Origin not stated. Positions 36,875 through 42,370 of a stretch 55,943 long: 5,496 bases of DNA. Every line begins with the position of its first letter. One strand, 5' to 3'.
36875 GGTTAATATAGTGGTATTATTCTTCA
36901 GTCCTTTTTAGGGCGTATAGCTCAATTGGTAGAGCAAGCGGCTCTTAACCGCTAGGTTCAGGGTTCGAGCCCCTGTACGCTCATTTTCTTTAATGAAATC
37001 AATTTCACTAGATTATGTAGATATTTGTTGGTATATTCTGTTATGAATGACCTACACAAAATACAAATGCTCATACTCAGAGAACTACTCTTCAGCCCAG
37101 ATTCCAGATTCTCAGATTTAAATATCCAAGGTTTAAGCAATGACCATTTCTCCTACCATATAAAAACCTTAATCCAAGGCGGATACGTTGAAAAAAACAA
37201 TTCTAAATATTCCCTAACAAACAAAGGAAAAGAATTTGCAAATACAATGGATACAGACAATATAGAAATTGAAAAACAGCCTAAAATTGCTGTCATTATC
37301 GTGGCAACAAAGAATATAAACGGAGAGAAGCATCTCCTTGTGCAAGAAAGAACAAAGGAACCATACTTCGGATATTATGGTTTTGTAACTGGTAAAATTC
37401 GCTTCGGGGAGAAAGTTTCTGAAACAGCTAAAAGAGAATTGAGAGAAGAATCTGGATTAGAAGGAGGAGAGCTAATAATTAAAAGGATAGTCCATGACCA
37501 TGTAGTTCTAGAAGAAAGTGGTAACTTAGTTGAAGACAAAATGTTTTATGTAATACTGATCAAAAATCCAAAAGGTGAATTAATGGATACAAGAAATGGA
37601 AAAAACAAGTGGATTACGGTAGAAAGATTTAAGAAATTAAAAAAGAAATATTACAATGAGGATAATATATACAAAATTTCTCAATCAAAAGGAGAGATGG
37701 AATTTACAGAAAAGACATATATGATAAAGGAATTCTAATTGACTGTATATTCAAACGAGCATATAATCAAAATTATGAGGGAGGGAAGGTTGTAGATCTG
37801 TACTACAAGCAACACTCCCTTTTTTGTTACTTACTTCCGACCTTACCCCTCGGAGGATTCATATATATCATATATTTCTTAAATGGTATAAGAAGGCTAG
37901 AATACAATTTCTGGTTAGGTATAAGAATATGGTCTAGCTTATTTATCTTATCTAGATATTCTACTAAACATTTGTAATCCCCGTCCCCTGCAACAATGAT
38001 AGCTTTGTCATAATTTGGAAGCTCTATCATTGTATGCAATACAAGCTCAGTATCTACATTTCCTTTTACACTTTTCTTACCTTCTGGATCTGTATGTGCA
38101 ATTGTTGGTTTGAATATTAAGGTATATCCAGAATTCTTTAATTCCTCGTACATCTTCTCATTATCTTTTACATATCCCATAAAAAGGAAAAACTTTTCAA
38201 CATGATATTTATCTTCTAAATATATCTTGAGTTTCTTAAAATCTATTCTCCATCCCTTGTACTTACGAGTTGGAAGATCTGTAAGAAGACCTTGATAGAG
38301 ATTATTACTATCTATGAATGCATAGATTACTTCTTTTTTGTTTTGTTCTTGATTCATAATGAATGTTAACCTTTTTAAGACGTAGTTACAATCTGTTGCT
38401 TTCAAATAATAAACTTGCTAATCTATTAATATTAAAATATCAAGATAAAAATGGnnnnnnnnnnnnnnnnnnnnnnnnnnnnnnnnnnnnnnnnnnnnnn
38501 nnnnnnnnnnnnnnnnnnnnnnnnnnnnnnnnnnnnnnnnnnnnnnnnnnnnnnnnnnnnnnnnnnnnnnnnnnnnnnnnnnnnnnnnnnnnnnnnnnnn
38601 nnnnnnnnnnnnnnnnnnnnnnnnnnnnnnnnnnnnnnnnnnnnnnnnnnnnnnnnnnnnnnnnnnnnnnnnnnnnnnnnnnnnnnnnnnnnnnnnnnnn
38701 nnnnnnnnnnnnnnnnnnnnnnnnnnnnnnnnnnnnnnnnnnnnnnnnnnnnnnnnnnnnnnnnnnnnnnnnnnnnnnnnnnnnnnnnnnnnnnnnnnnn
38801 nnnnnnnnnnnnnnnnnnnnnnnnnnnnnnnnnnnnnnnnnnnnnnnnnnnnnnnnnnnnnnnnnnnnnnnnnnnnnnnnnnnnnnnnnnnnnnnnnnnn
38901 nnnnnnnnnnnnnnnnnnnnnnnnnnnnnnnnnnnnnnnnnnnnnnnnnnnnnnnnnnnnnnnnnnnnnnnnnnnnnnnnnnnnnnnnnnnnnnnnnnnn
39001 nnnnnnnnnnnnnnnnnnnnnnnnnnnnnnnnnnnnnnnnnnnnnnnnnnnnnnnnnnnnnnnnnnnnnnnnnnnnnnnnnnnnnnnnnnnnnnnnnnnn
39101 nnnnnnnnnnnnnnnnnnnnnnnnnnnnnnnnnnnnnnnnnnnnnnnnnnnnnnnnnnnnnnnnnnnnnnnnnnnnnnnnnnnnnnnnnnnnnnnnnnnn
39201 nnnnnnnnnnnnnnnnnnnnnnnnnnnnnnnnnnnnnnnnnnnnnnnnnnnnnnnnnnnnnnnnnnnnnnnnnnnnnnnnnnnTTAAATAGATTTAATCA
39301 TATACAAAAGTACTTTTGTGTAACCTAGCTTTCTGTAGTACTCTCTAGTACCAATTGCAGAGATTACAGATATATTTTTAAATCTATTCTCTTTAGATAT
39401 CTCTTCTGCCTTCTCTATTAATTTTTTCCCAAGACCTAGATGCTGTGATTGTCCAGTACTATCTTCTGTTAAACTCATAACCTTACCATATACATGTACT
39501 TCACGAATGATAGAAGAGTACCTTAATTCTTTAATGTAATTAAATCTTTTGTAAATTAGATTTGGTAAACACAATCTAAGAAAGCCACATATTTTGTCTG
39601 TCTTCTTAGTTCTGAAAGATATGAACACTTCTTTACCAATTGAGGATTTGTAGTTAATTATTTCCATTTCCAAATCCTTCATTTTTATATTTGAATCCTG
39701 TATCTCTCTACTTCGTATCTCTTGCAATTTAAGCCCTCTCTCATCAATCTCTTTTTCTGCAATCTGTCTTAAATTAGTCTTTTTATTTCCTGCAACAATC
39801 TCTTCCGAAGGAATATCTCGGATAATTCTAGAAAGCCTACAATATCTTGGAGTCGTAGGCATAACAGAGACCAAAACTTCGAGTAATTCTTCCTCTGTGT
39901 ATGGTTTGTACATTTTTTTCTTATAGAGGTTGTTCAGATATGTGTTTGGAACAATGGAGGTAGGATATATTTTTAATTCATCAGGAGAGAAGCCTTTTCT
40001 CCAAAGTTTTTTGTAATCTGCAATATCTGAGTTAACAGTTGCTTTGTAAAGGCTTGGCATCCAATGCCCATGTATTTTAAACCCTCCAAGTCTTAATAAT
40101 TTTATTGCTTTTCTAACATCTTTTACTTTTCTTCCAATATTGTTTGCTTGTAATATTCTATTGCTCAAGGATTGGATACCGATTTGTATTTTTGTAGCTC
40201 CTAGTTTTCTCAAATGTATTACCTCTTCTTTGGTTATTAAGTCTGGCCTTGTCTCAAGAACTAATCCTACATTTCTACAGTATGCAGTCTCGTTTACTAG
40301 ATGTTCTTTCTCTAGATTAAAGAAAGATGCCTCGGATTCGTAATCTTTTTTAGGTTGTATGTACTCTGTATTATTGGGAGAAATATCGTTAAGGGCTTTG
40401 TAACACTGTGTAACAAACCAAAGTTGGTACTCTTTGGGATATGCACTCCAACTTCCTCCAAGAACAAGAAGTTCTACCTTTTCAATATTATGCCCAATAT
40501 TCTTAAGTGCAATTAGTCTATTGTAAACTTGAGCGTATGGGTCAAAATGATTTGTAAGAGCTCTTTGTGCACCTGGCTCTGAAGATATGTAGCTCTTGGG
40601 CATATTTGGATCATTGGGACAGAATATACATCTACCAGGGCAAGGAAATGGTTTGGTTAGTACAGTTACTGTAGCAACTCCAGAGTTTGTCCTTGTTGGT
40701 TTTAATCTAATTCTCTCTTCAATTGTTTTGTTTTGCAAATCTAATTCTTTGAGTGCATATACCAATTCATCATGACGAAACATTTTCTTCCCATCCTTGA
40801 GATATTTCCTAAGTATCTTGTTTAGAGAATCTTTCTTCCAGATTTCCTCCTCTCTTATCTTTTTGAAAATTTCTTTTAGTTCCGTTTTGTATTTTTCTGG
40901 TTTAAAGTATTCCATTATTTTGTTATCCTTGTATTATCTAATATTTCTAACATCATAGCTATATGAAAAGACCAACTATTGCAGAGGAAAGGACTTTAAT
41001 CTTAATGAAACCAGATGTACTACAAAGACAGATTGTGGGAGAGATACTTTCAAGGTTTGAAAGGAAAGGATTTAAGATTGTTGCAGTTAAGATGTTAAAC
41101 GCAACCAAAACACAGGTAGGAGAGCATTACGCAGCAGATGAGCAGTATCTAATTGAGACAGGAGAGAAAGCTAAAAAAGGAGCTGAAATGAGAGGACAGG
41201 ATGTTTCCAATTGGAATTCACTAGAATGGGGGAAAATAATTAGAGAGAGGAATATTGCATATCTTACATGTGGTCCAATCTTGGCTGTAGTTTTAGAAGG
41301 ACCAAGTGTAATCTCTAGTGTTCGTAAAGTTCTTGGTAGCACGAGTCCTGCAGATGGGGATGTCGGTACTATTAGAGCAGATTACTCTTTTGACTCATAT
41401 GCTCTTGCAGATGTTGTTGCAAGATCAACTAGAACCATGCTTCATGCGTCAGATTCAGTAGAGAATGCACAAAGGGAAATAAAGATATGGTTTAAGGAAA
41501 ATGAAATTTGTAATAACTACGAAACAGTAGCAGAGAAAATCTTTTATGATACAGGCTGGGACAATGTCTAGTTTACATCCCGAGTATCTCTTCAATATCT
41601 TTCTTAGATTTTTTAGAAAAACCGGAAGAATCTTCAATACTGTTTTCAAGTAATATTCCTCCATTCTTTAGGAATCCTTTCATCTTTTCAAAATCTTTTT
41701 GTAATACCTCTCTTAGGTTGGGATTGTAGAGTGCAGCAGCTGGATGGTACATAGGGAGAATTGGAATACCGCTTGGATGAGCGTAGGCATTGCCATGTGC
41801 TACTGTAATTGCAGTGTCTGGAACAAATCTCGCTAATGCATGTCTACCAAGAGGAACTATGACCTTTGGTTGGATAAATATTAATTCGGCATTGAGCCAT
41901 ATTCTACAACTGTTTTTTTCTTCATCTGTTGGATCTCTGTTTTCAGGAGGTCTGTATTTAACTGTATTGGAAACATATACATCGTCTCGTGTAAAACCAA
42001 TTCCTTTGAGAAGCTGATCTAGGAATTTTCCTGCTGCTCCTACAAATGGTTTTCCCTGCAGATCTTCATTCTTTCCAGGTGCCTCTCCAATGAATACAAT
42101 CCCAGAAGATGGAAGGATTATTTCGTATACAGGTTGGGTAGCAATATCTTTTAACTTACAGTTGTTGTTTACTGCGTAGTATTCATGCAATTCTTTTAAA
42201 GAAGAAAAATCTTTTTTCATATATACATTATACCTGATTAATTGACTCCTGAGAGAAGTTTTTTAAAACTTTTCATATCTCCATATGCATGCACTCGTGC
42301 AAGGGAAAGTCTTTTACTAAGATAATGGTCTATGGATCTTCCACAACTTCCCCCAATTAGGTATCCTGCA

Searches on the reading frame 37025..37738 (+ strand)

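Call 21: search_protein_families(library=pfam, proteins=[window:37025-37738:+], max_evalue=0.001)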
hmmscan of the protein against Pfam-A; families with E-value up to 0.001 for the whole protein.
window:37025-37738:+ (237 aa): 4 families
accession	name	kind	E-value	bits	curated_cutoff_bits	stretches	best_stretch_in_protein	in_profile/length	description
PF00293.34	NUDIX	-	3.6e-12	46.9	21.1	1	88-209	4-124/134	NUDIX domain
PF24038.1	DUF7347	-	1.8e-05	25.3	27.6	1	12-73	11-75/77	Domain of unknown function (DUF7347)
PF14947.12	HTH_45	-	3.9e-05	24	25.5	1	37-76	31-70/77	Winged helix-turn-helix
PF10711.15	DUF2513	-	0.00041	21.1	29.6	0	26-71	22-77/100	Hypothetical protein (DUF2513)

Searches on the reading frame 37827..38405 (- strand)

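Call 21: search_protein_families(library=pfam, proteins=[window:37827-38405:-], max_evalue=0.001)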
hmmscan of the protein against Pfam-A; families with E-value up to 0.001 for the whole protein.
window:37827-38405:- (192 aa): 1 family
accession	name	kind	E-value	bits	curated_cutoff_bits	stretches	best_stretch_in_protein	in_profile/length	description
PF01936.24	NYN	-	1.2e-11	45.7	24.2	1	30-156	5-118/145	NYN domain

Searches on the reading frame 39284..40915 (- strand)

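Call 21: search_protein_families(library=pfam, proteins=[window:39284-40915:-], max_evalue=0.001)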
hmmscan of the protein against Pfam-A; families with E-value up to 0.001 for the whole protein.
window:39284-40915:- (543 aa): 3 families
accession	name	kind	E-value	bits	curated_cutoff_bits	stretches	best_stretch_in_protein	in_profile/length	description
PF16199.10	Radical_SAM_C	-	2.6e-20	72.7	31.9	1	311-390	1-83/85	Radical_SAM C-terminal domain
PF04055.27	Radical_SAM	-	8.3e-10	39.5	29.5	1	92-280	7-142/166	Radical SAM superfamily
PF13673.13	Acetyltransf_10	-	0.00053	20.4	23.6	0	490-535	63-110/128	Acetyltransferase (GNAT) domain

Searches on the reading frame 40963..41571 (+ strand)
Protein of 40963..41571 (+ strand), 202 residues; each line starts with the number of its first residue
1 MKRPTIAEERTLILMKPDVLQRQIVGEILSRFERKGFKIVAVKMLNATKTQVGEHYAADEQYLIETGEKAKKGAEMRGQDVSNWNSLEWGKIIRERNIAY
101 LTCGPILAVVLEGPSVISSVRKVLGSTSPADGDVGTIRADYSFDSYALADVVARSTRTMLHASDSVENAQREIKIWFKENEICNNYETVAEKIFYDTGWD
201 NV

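Call 21: search_protein_families(library=pfam, proteins=[window:40963-41571:+], max_evalue=0.001)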
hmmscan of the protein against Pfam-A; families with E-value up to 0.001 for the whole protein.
window:40963-41571:+ (202 aa): 1 family
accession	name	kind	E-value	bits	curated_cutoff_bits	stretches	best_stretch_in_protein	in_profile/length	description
PF00334.24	NDK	-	8.1e-40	136.3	27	2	88-182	51-135/135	Nucleoside diphosphate kinase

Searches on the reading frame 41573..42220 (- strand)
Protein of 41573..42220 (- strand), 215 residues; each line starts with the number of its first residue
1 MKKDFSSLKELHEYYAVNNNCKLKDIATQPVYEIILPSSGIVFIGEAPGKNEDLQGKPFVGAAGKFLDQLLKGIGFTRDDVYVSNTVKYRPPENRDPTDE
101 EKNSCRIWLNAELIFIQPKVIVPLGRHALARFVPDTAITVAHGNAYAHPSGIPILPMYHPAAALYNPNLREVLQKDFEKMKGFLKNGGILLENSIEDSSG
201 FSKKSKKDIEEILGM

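Call 21: search_protein_families(library=pfam, proteins=[window:41573-42220:-], max_evalue=0.001)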
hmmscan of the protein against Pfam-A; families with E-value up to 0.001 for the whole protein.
window:41573-42220:- (215 aa): 1 family
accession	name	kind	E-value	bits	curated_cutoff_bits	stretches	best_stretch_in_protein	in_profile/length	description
PF03167.25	UDG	-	3.9e-33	115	24.3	1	38-169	7-127/141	Uracil DNA glycosylase superfamily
